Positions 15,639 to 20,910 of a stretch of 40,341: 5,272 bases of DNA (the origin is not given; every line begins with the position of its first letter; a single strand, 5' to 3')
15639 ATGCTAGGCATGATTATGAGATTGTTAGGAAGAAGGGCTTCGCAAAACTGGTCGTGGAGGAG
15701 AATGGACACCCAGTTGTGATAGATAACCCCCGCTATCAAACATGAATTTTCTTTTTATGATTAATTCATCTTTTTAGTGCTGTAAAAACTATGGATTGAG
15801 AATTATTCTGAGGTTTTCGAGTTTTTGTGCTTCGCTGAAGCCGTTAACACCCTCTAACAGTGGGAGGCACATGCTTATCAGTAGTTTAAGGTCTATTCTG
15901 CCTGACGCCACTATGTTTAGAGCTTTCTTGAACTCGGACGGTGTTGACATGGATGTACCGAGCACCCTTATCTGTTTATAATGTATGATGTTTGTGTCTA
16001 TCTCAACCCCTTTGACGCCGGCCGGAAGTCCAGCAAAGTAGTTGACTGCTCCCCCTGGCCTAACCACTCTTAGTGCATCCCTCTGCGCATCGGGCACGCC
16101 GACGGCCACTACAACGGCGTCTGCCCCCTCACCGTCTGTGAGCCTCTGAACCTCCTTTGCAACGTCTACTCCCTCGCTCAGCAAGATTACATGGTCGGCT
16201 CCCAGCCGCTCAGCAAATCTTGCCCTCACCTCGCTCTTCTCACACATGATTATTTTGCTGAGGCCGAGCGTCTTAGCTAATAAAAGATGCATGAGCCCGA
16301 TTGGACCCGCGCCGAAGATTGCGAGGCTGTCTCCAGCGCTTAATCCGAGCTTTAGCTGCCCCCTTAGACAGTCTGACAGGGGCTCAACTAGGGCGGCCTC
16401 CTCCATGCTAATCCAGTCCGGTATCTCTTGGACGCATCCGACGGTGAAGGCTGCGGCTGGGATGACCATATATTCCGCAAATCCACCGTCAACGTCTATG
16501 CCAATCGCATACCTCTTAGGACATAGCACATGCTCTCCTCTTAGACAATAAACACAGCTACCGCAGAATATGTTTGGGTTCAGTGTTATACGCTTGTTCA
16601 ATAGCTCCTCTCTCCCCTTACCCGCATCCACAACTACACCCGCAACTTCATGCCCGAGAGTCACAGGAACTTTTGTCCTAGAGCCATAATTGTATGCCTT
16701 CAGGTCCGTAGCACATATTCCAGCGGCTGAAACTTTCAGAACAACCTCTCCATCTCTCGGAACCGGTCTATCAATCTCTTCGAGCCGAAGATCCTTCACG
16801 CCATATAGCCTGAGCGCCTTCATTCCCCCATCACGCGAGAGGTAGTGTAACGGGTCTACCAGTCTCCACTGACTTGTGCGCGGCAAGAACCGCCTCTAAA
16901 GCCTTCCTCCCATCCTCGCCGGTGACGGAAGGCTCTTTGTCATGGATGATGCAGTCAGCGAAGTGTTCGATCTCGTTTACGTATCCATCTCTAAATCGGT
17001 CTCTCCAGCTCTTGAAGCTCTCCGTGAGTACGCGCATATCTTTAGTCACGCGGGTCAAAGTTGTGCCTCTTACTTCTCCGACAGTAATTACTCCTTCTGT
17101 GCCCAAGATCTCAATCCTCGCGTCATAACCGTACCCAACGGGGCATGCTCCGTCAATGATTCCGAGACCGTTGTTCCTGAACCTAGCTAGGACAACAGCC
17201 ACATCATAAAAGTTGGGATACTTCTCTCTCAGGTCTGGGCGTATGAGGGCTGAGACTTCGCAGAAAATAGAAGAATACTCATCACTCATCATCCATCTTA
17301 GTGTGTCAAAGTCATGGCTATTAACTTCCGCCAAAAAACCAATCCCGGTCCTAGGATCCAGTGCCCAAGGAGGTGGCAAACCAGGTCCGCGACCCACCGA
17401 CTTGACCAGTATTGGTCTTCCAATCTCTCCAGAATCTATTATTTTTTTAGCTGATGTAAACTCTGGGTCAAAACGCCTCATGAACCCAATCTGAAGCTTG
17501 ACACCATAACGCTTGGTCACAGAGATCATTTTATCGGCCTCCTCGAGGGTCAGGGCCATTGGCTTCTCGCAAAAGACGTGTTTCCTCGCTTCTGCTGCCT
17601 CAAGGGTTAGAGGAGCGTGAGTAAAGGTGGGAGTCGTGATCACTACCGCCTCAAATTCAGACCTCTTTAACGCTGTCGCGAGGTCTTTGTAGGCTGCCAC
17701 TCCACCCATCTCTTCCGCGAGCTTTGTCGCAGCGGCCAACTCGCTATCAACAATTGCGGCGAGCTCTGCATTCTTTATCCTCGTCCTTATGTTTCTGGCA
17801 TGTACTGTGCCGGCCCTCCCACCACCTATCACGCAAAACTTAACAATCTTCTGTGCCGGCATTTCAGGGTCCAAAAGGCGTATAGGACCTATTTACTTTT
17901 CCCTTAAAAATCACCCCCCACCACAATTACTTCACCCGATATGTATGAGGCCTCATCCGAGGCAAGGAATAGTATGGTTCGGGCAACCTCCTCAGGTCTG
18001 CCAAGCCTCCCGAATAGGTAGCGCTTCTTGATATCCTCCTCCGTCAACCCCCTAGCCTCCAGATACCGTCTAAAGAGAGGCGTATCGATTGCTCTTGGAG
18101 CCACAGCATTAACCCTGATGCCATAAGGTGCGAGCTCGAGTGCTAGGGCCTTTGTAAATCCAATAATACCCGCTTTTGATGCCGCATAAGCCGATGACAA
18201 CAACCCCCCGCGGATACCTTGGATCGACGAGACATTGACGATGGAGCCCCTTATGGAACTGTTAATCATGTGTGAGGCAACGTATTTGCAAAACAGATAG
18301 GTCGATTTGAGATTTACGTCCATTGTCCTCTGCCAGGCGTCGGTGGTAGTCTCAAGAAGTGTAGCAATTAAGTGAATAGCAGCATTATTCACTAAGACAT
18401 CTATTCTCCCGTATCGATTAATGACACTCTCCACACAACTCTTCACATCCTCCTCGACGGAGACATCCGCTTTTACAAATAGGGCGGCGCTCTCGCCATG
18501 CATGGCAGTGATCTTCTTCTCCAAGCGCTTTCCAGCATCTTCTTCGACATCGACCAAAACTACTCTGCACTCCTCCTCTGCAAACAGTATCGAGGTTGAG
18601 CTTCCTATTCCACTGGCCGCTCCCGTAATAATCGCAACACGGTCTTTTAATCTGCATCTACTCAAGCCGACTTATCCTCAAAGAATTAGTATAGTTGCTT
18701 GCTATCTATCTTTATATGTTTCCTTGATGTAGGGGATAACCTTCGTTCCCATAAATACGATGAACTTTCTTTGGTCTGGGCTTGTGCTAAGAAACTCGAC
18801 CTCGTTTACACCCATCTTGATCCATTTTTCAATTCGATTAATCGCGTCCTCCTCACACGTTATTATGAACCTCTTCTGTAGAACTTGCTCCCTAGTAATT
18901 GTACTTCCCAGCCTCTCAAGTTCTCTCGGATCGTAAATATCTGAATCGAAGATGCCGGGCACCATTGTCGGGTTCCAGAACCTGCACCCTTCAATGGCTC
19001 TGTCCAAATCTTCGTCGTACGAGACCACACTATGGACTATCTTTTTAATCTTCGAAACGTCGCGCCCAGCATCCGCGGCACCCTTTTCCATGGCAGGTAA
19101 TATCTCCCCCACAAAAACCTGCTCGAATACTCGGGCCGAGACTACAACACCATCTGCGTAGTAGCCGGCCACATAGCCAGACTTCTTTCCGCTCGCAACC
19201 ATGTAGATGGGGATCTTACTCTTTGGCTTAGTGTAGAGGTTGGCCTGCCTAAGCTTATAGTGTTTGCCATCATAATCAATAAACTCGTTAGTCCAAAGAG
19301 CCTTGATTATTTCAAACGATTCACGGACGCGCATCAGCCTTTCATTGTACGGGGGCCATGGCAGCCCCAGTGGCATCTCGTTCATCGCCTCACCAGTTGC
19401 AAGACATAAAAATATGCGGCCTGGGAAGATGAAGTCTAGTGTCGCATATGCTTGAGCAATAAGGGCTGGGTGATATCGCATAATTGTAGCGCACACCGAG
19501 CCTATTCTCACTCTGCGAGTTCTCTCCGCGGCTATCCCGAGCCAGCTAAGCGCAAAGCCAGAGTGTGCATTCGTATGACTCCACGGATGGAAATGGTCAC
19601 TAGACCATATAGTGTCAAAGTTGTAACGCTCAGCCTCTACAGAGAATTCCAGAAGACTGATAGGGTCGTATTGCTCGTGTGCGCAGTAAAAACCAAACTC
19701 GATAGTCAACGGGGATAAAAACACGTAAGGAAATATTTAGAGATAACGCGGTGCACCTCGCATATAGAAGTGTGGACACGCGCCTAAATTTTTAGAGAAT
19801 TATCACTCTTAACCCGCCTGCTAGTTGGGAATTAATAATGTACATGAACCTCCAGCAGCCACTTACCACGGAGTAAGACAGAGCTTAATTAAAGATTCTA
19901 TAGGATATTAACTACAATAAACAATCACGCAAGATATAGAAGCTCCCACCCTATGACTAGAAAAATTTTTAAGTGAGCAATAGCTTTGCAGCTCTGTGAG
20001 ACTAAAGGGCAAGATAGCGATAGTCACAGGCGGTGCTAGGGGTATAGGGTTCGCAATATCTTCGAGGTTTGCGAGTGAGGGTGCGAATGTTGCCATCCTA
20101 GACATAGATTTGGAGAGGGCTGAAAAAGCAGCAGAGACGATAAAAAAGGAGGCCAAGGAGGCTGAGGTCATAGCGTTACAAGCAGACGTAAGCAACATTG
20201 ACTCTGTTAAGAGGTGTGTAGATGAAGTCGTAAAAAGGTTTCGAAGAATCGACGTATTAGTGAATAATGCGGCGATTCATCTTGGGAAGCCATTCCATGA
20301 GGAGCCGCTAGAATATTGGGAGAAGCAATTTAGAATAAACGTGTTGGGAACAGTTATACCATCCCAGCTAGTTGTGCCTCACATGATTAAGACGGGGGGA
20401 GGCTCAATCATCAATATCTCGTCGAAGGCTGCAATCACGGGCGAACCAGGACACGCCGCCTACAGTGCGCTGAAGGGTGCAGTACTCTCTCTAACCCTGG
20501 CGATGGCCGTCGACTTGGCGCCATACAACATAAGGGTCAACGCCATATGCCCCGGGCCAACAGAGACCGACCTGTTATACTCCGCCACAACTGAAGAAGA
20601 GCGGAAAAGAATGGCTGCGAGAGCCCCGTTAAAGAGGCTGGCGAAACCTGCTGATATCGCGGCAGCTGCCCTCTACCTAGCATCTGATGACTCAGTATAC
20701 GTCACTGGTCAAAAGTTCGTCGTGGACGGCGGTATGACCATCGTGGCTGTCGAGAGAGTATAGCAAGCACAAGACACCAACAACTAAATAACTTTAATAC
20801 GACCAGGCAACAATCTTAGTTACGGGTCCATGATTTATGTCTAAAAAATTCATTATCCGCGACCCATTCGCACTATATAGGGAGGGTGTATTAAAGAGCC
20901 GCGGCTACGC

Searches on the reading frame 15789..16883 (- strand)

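Call 15: search_protein_families(library=pfam, proteins=[window:15789-16883:-])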
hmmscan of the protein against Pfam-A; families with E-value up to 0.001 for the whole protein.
window:15789-16883:- (364 aa): 4 families
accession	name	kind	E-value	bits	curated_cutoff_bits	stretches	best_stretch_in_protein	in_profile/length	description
PF00107.32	ADH_zinc_N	-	4.9e-27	94.9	31.8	1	194-326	1-128/129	Zinc-binding dehydrogenase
PF08240.17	ADH_N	-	3.1e-22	79.2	23.5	1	44-145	2-98/104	Alcohol dehydrogenase GroES-like domain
PF16912.11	Glu_dehyd_C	-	5.5e-08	33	34.9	1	185-326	32-174/211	Glucose dehydrogenase C-terminus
PF13602.12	ADH_zinc_N_2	-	0.00013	23.3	27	1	227-329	1-102/134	Zinc-binding dehydrogenase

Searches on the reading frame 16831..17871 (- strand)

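Call 15: search_protein_families(library=pfam, proteins=[window:16831-17871:-])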
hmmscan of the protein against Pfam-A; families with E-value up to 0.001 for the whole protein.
window:16831-17871:- (346 aa): 3 families
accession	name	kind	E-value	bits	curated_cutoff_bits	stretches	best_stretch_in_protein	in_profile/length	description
PF01408.29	GFO_IDH_MocA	-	1.4e-29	103.6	24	1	11-130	2-120/120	Oxidoreductase family, NAD-binding Rossmann fold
PF22725.1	GFO_IDH_MocA_C3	-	2.7e-21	76.3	27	1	139-262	2-123/124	GFO/IDH/MocA C-terminal domain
PF02894.22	GFO_IDH_MocA_C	-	5.1e-21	75.9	22.9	1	142-343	1-218/218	Oxidoreductase family, C-terminal alpha/beta domain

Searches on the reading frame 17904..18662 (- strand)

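Call 15: search_protein_families(library=pfam, proteins=[window:17904-18662:-])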
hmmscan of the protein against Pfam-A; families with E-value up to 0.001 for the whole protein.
window:17904-18662:- (252 aa): 4 families
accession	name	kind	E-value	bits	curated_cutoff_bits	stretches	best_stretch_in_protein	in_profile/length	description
PF13561.12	adh_short_C2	-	3.2e-66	223.7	27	1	14-249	1-232/236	Enoyl-(Acyl carrier protein) reductase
PF00106.31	adh_short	-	3.6e-57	193.4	26.6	1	8-200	1-190/195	short chain dehydrogenase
PF08659.16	KR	-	1e-09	39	22.6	1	11-164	4-154/180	KR domain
PF23441.1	SDR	-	5.4e-05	23.2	27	1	75-238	78-243/258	SDR-like rossmann domain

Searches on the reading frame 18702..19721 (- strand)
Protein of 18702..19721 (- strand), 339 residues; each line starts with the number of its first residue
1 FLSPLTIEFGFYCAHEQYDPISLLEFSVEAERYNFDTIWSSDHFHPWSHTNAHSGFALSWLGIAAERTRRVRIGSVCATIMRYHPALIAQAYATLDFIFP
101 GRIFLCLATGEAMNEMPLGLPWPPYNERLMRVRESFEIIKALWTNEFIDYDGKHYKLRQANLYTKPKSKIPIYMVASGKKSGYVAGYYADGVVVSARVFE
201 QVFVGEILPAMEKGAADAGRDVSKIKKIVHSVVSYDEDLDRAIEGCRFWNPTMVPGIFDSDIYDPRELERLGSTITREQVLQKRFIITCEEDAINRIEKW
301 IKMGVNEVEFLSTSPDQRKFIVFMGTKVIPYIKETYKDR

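Call 6: search_protein_families(library=pfam, proteins=[window:18702-19721:-])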
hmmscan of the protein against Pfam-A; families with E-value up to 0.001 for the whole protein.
window:18702-19721:- (339 aa): 1 family
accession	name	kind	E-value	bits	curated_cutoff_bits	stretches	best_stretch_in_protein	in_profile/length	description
PF00296.26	Bac_luciferase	-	1.3e-48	166.4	27.9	1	19-305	21-312/314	Luciferase-like monooxygenase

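Call 7: search_protein_families(library=ncbifam, proteins=[window:18702-19721:-])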
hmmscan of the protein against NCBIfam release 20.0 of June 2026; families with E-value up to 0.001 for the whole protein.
window:18702-19721:- (339 aa): 32 families (the best 25 are shown)
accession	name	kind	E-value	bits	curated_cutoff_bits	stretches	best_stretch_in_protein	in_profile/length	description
TIGR03554.1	F420_G6P_DH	equivalog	6e-78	262.1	420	1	7-330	2-328/331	glucose-6-phosphate dehydrogenase (coenzyme-F420)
TIGR03885.1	flavin_revert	hypoth_equivalog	3.1e-65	220.4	398.7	1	9-331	1-314/315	TIGR03885 family FMN-dependent LLM class oxidoreductase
TIGR03557.1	F420_G6P_family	subfamily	1.6e-58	198.4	210.4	1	9-333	1-315/316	TIGR03557 family F420-dependent LLM class oxidoreductase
TIGR04465.1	ArgArg_F420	equivalog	5e-49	167.3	470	1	8-331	47-362/364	F420-dependent hydroxymycolic acid dehydrogenase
TIGR03555.1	F420_mer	equivalog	1.9e-33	116.2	348.7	1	29-247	20-226/325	5,10-methylenetetrahydromethanopterin reductase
NF002619.0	PRK02271.1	equivalog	1.1e-31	110.3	276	1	22-247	15-227/329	5,10-methylenetetrahydromethanopterin reductase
TIGR03560.1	F420_Rv1855c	subfamily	4.3e-30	105.2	231.4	1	22-228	14-225/227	TIGR03560 family F420-dependent LLM class oxidoreductase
TIGR03619.1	F420_Rv2161c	subfamily_domain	2.1e-26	93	166.9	1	26-230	3-217/247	TIGR03619 family F420-dependent LLM class oxidoreductase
TIGR03621.1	F420_MSMEG_2516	subfamily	1.4e-18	67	213.15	1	20-198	13-179/295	TIGR03621 family F420-dependent LLM class oxidoreductase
TIGR04021.1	LLM_DMSO2_sfnG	equivalog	1.6e-18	67.2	382.95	1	30-224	37-229/350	dimethylsulfone monooxygenase SfnG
TIGR03842.1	F420_CPS_4043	hypoth_equivalog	2.3e-18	66.4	295.45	1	19-254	11-226/329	TIGR03842 family LLM class F420-dependent oxidoreductase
TIGR03564.1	F420_MSMEG_4879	subfamily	8.2e-18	65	234.25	1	56-241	25-208/265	TIGR03564 family F420-dependent LLM class oxidoreductase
TIGR04024.1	F420_NP1902A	hypoth_equivalog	2e-17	62.9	345.4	1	22-241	16-225/330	TIGR04024 family LLM class F420-dependent oxidoreductase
TIGR03571.1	lucif_BA3436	subfamily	2.6e-16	59.8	303.9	1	25-196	35-208/304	TIGR03571 family LLM class oxidoreductase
TIGR03559.1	F420_Rv3520c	subfamily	5.5e-16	58.5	335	1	50-246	33-239/325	LLM class F420-dependent oxidoreductase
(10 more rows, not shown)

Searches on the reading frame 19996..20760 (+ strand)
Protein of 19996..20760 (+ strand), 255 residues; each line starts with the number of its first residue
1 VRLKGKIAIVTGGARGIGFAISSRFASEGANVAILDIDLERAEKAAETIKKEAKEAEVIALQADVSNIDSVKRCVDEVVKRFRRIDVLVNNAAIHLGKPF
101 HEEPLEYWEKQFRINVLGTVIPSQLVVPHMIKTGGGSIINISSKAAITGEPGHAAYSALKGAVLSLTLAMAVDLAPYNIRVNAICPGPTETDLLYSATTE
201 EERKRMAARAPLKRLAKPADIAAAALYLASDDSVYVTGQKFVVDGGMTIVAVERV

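Call 6: search_protein_families(library=pfam, proteins=[window:19996-20760:+])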
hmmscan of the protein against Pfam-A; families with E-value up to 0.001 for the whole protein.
window:19996-20760:+ (255 aa): 6 families
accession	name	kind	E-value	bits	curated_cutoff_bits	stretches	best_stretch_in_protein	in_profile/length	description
PF13561.12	adh_short_C2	-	5.3e-70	236.1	27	1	14-248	3-236/236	Enoyl-(Acyl carrier protein) reductase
PF00106.31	adh_short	-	2.1e-60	204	26.6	1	6-200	1-193/195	short chain dehydrogenase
PF08659.16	KR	-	8.1e-14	52.4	22.6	1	9-158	4-151/180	KR domain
PF23441.1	SDR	-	3.3e-05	23.8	27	1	7-247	9-255/258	SDR-like rossmann domain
PF01370.27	Epimerase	-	6.8e-05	22.8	20.9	1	9-115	2-95/240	NAD dependent epimerase/dehydratase family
PF02737.24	3HCDH_N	-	0.001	19.5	22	0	7-56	2-49/180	3-hydroxyacyl-CoA dehydrogenase, NAD binding domain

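Call 7: search_protein_families(library=ncbifam, proteins=[window:19996-20760:+])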
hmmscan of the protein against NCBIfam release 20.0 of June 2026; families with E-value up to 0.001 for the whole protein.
window:19996-20760:+ (255 aa): 237 families (the best 25 are shown)
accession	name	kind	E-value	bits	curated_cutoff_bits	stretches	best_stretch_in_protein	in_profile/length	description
NF005559.1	PRK07231.1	subfamily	3.6e-80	269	215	1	2-249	1-249/249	glucose 1-dehydrogenase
NF004791.0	PRK06138.1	equivalog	1.2e-73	247.5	312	1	1-249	1-251/252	SDR family oxidoreductase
NF052558.1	MBtsdlDhBudC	equivalog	1.8e-67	227.5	270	1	4-248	2-242/250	meso-2,3-butanediol dehydrogenase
NF005309.0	PRK06841.1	subfamily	1.1e-66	224.9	286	1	2-249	12-254/255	GolD/DthD family dehydrogenase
NF006070.0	PRK08213.1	subfamily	6.1e-65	219.3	279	1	2-250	9-259/259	gluconate 5-dehydrogenase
NF005472.0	PRK07067.1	equivalog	2.5e-63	214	338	1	1-247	2-254/257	L-iditol 2-dehydrogenase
NF004198.0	PRK05653.1-3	equivalog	3.5e-62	210.1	296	1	3-249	5-248/248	3-oxoacyl-ACP reductase FabG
NF009468.0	PRK12826.1-4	equivalog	3.2e-61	207.3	318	1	2-249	4-249/256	SDR family oxidoreductase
NF004818.0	PRK06172.1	equivalog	1.7e-60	204.5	336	1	1-248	3-251/253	SDR family oxidoreductase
NF005853.0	PRK07774.1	equivalog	2.3e-60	204.1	303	1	2-249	3-248/250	SDR family oxidoreductase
NF009466.0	PRK12826.1-2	subfamily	5.5e-60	202.9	222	1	6-249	4-246/248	3-oxoacyl-ACP reductase FabG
TIGR01830.1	3oxo_ACP_reduc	equivalog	1.1e-58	198.8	297.75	1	8-247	1-238/239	3-oxoacyl-[acyl-carrier-protein] reductase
TIGR03206.1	benzo_BadH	equivalog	1.6e-58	198.1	431.2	1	3-249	1-250/250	2-hydroxycyclohexanecarboxyl-CoA dehydrogenase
NF005469.0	PRK07063.1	equivalog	2.5e-58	197.7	306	1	2-250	4-257/260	SDR family oxidoreductase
NF004773.0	PRK06113.1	equivalog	7.2e-58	196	367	1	1-246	7-249/255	7-alpha-hydroxysteroid dehydrogenase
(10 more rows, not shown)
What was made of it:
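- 19996..20763 (+): SDR oxidoreductase (glucose-1-dehydrogenase-like) upstream of CPNdiv. Pfam adh_short_C2 and NCBIfam NF005559 match (calls 6, 7).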
